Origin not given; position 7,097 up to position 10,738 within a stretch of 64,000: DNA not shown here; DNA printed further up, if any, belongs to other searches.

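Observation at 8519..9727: Complete GltD/NfnB-like NAD(P)H module nested inside the inserted ferredoxin domain of HdrA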

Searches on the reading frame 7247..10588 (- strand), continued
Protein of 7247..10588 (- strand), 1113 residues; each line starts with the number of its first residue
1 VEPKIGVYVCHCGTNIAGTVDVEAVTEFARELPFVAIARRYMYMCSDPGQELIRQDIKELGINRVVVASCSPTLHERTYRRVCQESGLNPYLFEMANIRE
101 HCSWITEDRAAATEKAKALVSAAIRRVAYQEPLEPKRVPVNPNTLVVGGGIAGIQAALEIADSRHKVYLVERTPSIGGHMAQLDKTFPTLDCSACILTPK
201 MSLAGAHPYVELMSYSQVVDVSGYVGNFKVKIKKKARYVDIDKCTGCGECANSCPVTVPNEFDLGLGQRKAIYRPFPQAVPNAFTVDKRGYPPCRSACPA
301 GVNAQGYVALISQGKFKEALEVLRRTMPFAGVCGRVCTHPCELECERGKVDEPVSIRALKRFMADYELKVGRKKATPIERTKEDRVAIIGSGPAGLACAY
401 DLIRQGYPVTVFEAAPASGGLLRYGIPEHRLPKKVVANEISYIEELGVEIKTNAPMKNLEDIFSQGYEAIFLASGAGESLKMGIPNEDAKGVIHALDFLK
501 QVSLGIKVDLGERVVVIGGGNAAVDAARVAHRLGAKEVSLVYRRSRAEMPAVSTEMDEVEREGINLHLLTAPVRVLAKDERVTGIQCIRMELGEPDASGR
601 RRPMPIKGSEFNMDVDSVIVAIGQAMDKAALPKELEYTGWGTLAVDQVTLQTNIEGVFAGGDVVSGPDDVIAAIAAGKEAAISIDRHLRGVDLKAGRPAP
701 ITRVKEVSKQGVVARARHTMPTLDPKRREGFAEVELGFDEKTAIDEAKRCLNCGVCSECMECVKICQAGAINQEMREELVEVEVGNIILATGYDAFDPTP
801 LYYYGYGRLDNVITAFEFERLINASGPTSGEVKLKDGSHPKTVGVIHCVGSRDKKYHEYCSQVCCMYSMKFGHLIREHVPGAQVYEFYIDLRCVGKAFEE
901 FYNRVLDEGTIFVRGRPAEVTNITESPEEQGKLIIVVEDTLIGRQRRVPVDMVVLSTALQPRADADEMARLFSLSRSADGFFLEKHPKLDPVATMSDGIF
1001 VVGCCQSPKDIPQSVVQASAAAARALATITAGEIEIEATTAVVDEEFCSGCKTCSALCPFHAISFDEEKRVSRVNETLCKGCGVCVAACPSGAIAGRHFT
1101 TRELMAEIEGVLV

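Call 69: find_encoding_contigs(protein=P0108, flank=7000, max_places=1)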
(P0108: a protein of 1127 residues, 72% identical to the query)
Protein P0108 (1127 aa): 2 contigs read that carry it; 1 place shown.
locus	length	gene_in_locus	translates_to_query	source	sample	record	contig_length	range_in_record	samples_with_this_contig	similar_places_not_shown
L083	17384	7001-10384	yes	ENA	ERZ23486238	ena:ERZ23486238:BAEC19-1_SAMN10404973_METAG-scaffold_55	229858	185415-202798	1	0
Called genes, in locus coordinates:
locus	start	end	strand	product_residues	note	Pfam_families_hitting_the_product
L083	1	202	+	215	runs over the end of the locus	PF00072:Response_reg, PF00196:GerE, PF08281:Sigma70_r4_2 (weak)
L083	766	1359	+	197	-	PF01590:GAF, PF13185:GAF_2, PF13492:GAF_3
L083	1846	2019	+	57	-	-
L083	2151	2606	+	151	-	PF02662:FlpD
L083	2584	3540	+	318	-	PF13187:Fer4_9 (faint), PF12797:Fer4_2 (faint), PF13183:Fer4_8 (weak)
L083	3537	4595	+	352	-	PF00037:Fer4 (faint), PF17179:Fer4_22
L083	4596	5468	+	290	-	PF00175:NAD_binding_1, PF10418:DHODB_Fe-S_bind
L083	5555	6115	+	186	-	PF13183:Fer4_8, PF13187:Fer4_9 (weak), PF13534:Fer4_17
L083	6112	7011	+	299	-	PF02754:CCG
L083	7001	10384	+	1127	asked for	PF00890:FAD_binding_2 (weak), PF12831:FAD_oxidored, PF13450:NAD_binding_8 (weak), PF00037:Fer4 (weak), PF14691:Fer4_20, PF01266:DAO (weak), PF07992:Pyr_redox_2, PF13450:NAD_binding_8, +12 more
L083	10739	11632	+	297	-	PF01040:UbiA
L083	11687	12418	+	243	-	PF01209:Ubie_methyltran, PF13489:Methyltransf_23 (weak), PF05175:MTS, PF13847:Methyltransf_31, PF08241:Methyltransf_11, PF08242:Methyltransf_12, PF13649:Methyltransf_25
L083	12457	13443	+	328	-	PF00348:polyprenyl_synt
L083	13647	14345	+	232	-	PF00376:MerR, PF12728:HTH_17, PF13411:MerR_1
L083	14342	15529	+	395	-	PF13353:Fer4_12, PF04055:Radical_SAM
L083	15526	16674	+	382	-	PF04055:Radical_SAM, PF13186:SPASM (weak)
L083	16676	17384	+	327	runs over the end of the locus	PF13404:HTH_AsnC-type (weak), PF22451:NirdL-like_HTH, PF17805:AsnC_trans_reg2, PF22451:NirdL-like_HTH, PF17805:AsnC_trans_reg2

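Call 70: find_encoding_contigs(protein=P0105, flank=7000, max_places=1)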
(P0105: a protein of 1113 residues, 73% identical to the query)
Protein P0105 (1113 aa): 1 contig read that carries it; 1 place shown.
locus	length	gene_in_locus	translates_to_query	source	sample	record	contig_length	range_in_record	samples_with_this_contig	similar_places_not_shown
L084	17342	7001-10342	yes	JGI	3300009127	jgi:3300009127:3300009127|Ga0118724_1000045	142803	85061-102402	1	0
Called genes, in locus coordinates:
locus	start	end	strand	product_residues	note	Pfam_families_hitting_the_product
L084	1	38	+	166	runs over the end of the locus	-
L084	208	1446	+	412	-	PF07690:MFS_1, PF13347:MFS_2, PF00083:Sugar_tr (faint), PF07690:MFS_1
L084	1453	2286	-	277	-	PF02569:Pantoate_ligase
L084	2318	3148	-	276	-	PF02548:Pantoate_transf, PF13714:PEP_mutase (weak)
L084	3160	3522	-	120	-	PF02261:Asp_decarbox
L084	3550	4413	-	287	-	PF01370:Epimerase (weak), PF03446:NAD_binding_2 (weak), PF03807:F420_oxidored, PF10727:Rossmann-like, PF10728:DUF2520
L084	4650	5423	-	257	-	PF01975:SurE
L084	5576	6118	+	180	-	PF13183:Fer4_8, PF13237:Fer4_10 (faint), PF13187:Fer4_9, PF13534:Fer4_17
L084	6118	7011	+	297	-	PF02754:CCG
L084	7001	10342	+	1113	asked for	PF00890:FAD_binding_2 (weak), PF12831:FAD_oxidored (weak), PF14691:Fer4_20, PF01266:DAO (weak), PF07992:Pyr_redox_2, PF13450:NAD_binding_8, PF13738:Pyr_redox_3 (weak), PF14697:Fer4_21 (weak), +11 more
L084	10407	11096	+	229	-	PF00111:Fer2, PF13510:Fer2_4, PF00037:Fer4 (faint), PF12837:Fer4_6 (faint), PF10588:NADH-G_4Fe-4S_3, PF14697:Fer4_21 (weak), PF22117:Fer4_Nqo3, PF12838:Fer4_7 (weak), +1 more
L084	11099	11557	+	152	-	PF01257:2Fe-2S_thioredx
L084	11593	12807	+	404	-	PF01512:Complex1_51K, PF10531:SLBB (faint), PF10589:NADH_4Fe-4S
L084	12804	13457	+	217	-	PF12225:DUF5981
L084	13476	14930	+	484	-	PF00512:HisKA, PF02518:HATPase_c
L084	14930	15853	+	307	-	PF02219:MTHFR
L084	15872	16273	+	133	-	PF00072:Response_reg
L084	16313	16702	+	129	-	PF00072:Response_reg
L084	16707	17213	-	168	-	PF00027:cNMP_binding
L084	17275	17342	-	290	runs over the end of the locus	PF00970:FAD_binding_6 (weak), PF00175:NAD_binding_1, PF10418:DHODB_Fe-S_bind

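Call 75: predict_structure(alignment_id=A3)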
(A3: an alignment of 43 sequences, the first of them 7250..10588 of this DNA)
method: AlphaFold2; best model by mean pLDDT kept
length: 1113 residues; sequences in the alignment: 43
mean_pLDDT: 60.2   pTM: 0.38
mean pLDDT of the five models: 60.2, 59.5, 59.5, 52.9, 52.4
residues with pLDDT >= 90: 39; 70-90: 384; 50-70: 309; < 50: 381
segments of 3 or more residues with pLDDT < 50: 14-17, 100-106, 134-136, 174-199, 223-225, 243-306, 336-354, 417-419, 422-430, 475-478, 544-554, 592-602, 664-669, 698-738, 749-771, 792-807, 823-828, 849-863, 893-895, 958-967, 969-1024, 1027-1032, 1034-1039, 1076-1078, 1097-1113
pLDDT, mean of each block of 10 residues (from residue 1): 84 58 88 88 82 89 85 70 78 73 50 80 73 54 72 67 81 43 26 38 69 76 61 67 41 30 32 32 30 32 49 65 58 50 34 50 65 60 85 76 83 59 46 62 73 67 85 61 76 74 68 80 71 82 47 53 71 84 85 39 64 88 55 63 70 85 50 68 86 60 30 28 30 35 58 33 40 62 72 38 47 66 45 81 73 36 55 79 78 54 76 73 84 79 75 65 44 33 24 28 32 36 48 47 72 67 71 58 61 56 33 26
secondary structure, 60 per line:
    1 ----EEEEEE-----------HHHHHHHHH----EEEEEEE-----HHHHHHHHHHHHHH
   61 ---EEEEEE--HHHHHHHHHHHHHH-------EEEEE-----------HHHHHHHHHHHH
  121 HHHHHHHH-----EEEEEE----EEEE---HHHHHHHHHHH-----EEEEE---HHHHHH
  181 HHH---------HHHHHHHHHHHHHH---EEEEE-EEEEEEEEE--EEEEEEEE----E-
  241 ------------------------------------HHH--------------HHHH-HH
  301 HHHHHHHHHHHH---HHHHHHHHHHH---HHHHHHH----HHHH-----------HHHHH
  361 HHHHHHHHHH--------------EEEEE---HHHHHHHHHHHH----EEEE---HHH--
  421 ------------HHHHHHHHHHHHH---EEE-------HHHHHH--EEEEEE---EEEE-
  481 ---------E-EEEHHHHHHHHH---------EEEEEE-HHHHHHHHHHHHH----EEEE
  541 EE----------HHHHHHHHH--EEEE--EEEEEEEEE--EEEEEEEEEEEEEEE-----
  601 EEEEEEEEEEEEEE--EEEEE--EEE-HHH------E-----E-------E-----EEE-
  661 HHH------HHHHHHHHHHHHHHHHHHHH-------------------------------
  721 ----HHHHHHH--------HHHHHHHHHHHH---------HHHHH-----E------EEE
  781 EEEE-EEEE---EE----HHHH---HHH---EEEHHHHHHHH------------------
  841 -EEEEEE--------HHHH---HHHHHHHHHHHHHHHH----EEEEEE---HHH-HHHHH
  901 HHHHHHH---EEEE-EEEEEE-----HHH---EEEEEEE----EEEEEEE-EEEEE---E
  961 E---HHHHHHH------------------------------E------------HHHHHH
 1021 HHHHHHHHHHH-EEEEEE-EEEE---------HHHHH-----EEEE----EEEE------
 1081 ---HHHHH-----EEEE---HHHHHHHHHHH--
elements in order (helices of 4 or more, strands of 3 or more residues): E5-10 H22-30 E35-41 H47-60 E64-69 H72-85 E93-97 H109-128 E134-139 E144-147 H151-161 E167-171 H175-183 H193-206 E210-214 E216-224 E227-234 H294-297 H299-312 H316-326 H330-336 H341-344 H356-370 E385-389 H393-404 E409-412 H433-445 E449-451 H459-464 E467-472 E476-479 E492-494 H495-503 E513-518 H520-532 E537-542 H553-561 E564-567 E570-578 E581-595 E601-614 E617-621 E624-626 E657-659 H670-689 H725-731 H740-751 H761-765 E778-784 E786-789 H799-802 E812-814 H815-822 E842-847 H856-859 H863-878 E883-888 H896-907 E911-914 E916-921 E933-939 E944-950 E952-956 H965-971 H1015-1031 E1033-1038 E1040-1043 H1053-1057 E1063-1066 E1071-1074 H1084-1088 E1094-1097 H1101-1111
